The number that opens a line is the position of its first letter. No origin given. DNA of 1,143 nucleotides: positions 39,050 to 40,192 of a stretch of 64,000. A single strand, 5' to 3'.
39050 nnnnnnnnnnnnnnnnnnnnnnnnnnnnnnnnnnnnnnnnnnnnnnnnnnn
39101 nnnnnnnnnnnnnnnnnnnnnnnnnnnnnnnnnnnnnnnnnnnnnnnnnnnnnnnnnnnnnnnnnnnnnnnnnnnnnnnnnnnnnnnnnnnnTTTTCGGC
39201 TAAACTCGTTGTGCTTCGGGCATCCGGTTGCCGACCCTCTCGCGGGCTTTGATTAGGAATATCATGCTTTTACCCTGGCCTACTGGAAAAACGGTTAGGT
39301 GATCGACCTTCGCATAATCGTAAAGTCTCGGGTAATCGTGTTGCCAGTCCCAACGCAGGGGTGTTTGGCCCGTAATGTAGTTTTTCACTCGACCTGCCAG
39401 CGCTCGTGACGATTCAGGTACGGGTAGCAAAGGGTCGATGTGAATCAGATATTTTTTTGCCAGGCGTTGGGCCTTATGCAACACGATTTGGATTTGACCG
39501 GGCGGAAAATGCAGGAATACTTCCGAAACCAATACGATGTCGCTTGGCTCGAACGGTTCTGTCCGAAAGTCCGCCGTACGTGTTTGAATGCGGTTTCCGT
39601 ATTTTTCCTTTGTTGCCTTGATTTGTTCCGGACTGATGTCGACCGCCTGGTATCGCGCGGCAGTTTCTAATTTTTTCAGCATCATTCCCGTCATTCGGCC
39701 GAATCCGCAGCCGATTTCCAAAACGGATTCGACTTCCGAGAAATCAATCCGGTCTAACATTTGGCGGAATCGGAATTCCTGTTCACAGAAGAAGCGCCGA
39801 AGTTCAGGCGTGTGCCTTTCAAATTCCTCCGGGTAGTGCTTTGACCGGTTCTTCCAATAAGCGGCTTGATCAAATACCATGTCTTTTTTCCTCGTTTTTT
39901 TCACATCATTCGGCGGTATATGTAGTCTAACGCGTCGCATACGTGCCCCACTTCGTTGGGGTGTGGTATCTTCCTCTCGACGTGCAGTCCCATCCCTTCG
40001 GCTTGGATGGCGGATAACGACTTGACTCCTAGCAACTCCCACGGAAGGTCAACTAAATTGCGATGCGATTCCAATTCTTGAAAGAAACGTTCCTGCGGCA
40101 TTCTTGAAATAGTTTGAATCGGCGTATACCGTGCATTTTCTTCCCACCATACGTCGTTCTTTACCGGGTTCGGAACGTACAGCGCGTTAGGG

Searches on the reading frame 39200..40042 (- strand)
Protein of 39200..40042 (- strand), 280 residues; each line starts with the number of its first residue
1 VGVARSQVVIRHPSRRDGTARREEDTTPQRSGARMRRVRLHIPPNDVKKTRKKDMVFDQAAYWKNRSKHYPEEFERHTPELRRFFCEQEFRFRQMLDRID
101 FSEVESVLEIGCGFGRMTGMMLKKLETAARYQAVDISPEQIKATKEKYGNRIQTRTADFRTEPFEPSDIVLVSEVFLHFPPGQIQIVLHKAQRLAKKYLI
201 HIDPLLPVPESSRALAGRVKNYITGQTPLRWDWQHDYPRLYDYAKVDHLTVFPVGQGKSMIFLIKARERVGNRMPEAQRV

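Call 76: search_protein_families(library=pfam, proteins=[window:39200-40042:-], max_evalue=0.001)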
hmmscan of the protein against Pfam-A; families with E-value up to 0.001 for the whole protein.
window:39200-40042:- (280 aa): 8 families
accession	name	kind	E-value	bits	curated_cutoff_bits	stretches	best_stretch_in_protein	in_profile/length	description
PF13649.12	Methyltransf_25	-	9.1e-14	52.4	27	1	107-196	1-94/97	Methyltransferase domain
PF08242.18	Methyltransf_12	-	3.2e-11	44.2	30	1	108-196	1-93/98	Methyltransferase domain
PF08241.18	Methyltransf_11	-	3.4e-10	40.9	21.2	1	108-196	1-88/95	Methyltransferase domain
PF13489.12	Methyltransf_23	-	5.7e-07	29.8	27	1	89-213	3-128/164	Methyltransferase domain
PF13847.12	Methyltransf_31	-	4e-06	27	27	1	105-197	5-103/145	Methyltransferase domain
PF02353.26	CMAS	-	0.00016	21.6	27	1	88-158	47-115/273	Mycolic acid cyclopropane synthetase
PF05401.17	NodS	-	0.00042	20.6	24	1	91-177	30-117/201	Nodulation protein S (NodS)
PF10017.15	Methyltransf_33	-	0.00045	19.8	23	1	103-151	61-111/304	Histidine-specific methyltransferase, SAM-dependent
